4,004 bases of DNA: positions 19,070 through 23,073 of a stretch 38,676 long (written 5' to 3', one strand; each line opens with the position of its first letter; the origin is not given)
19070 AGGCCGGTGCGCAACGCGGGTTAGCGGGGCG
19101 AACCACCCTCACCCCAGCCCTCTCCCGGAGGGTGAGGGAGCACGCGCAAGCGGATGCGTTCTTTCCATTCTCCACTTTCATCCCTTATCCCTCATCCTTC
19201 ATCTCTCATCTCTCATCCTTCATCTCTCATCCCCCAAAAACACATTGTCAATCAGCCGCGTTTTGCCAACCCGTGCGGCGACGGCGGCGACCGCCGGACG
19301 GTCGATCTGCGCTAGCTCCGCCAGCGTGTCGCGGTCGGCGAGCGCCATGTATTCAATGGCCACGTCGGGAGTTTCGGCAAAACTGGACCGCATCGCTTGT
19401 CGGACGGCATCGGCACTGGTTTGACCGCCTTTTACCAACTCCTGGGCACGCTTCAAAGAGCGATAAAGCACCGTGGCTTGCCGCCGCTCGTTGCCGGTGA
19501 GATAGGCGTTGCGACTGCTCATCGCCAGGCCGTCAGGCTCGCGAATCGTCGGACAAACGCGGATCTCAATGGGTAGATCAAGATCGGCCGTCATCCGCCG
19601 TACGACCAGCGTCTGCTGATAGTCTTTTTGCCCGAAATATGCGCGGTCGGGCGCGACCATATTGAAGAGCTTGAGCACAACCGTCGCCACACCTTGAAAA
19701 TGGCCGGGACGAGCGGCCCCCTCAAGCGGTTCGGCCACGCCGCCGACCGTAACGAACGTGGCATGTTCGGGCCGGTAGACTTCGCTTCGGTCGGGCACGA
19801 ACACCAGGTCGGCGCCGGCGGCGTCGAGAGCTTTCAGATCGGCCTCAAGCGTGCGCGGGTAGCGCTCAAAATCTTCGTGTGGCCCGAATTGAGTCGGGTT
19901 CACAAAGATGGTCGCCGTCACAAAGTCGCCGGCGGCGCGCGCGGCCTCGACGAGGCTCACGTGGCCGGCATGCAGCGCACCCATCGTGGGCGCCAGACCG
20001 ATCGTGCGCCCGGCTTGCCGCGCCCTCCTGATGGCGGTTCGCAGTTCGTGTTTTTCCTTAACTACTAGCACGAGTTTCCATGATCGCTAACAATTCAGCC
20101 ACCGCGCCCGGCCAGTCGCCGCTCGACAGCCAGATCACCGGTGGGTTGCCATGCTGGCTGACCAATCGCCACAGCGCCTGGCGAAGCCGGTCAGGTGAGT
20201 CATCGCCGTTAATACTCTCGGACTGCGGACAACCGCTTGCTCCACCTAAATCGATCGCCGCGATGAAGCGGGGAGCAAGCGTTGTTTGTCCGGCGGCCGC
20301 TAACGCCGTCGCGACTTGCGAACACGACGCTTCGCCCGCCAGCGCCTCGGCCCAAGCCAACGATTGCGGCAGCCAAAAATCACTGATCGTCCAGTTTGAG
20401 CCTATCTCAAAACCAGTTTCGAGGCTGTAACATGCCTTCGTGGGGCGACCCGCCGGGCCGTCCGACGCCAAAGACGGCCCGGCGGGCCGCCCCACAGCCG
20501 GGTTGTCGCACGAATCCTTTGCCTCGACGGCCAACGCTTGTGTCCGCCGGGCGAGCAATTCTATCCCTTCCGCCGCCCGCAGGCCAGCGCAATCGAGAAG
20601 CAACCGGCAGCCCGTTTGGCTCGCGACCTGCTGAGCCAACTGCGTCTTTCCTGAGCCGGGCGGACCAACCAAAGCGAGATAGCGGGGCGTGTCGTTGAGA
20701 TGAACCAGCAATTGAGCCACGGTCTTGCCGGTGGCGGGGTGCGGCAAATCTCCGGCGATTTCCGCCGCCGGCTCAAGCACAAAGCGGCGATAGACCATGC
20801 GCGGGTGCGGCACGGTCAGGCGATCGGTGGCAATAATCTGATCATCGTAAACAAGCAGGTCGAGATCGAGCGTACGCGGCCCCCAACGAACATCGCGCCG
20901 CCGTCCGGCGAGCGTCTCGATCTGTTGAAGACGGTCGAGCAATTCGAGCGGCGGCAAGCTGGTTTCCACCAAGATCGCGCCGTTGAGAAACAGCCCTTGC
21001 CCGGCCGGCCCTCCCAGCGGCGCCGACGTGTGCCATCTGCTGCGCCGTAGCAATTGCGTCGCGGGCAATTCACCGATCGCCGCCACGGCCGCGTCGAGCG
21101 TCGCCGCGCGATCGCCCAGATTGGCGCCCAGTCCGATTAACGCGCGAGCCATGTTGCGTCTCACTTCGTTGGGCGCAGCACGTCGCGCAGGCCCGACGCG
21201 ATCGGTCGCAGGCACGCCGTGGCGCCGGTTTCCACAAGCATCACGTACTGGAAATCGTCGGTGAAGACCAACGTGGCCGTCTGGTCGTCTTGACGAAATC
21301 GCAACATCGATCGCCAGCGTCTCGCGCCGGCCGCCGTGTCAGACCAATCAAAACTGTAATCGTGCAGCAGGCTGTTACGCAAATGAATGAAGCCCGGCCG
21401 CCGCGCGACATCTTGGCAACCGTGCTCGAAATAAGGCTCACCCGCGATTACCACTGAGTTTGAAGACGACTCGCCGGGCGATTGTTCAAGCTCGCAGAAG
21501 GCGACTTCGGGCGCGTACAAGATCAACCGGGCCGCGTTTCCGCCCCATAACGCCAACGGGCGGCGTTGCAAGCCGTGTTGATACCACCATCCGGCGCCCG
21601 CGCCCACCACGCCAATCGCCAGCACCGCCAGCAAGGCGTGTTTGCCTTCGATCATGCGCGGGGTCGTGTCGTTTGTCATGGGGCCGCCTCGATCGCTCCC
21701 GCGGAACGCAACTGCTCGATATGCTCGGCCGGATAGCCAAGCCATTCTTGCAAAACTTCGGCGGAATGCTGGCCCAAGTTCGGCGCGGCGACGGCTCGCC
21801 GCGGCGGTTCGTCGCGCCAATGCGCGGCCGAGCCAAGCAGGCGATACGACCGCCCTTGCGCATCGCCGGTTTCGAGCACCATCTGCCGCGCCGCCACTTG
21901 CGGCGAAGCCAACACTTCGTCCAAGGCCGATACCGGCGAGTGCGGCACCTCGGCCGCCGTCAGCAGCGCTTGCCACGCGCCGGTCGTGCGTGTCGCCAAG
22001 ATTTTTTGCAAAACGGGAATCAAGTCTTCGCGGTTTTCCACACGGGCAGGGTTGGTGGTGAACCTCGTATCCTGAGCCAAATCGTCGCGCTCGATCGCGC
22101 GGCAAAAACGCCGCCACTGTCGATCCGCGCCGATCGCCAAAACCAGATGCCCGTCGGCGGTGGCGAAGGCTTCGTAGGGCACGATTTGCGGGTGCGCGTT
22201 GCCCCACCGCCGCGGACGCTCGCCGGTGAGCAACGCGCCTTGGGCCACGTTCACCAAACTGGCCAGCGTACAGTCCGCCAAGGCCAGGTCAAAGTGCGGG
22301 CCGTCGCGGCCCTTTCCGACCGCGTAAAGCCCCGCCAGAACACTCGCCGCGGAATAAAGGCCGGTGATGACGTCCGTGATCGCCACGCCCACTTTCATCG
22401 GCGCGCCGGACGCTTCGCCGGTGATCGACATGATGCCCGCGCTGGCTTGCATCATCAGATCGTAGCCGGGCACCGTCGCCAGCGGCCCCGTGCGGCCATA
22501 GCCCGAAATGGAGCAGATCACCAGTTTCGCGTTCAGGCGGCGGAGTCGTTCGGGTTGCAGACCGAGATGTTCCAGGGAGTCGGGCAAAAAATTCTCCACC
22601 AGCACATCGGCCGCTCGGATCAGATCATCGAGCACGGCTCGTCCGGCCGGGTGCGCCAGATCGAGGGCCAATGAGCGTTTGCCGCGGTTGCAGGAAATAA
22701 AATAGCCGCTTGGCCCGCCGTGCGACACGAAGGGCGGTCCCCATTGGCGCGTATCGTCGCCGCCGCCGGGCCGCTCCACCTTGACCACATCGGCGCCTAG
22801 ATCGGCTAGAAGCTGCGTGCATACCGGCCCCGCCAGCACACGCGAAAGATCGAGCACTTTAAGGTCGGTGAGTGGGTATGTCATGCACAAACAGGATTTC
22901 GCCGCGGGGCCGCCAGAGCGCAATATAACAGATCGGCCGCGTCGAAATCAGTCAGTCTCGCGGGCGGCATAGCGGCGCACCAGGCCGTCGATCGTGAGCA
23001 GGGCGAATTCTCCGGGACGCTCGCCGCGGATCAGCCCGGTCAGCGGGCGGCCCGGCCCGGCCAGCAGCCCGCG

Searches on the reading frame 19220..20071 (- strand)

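Call 80: search_protein_families(library=pfam, proteins=[window:19220-20071:-], max_evalue=0.001)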
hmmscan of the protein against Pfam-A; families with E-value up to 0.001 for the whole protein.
window:19220-20071:- (283 aa): 1 family
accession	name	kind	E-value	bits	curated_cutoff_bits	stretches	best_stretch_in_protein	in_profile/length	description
PF02569.21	Pantoate_ligase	-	4.8e-106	354.3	20.7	1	3-277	2-267/268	Pantoate-beta-alanine ligase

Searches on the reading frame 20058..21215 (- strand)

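Call 80: search_protein_families(library=pfam, proteins=[window:20058-21215:-], max_evalue=0.001)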
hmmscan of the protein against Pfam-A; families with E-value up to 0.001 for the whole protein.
window:20058-21215:- (385 aa): 3 families
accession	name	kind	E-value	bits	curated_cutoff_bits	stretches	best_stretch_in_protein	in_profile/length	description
PF01288.25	HPPK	-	3.3e-35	121.4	25.7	1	27-154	2-115/116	7,8-dihydro-6-hydroxymethylpterin-pyrophosphokinase (HPPK)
PF13191.12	AAA_16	-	3.8e-06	27.9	32.6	0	167-212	10-63/167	AAA ATPase domain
PF00004.35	AAA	-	7.5e-05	23.6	21.2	1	181-212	2-34/131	ATPase family associated with various cellular activities (AAA)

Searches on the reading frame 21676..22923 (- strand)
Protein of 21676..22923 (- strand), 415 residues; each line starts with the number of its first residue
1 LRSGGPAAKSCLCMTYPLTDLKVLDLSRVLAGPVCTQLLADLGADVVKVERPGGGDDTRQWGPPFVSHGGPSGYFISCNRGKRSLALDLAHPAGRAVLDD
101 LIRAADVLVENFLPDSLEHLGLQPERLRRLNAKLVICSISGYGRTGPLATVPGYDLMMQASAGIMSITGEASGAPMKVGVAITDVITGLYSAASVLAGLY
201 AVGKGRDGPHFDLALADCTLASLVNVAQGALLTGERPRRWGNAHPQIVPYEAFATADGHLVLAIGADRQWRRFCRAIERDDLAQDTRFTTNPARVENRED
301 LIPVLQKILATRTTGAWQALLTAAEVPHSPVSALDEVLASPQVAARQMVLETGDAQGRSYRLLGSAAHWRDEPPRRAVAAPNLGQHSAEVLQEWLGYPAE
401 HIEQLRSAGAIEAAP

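Call 80: search_protein_families(library=pfam, proteins=[window:21676-22923:-], max_evalue=0.001)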
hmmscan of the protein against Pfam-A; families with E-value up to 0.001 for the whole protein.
window:21676-22923:- (415 aa): 1 family
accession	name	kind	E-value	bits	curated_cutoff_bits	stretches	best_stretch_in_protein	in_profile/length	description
PF02515.22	CoA_transf_3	-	2.2e-121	405.9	23.3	1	18-387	1-366/366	CoA-transferase family III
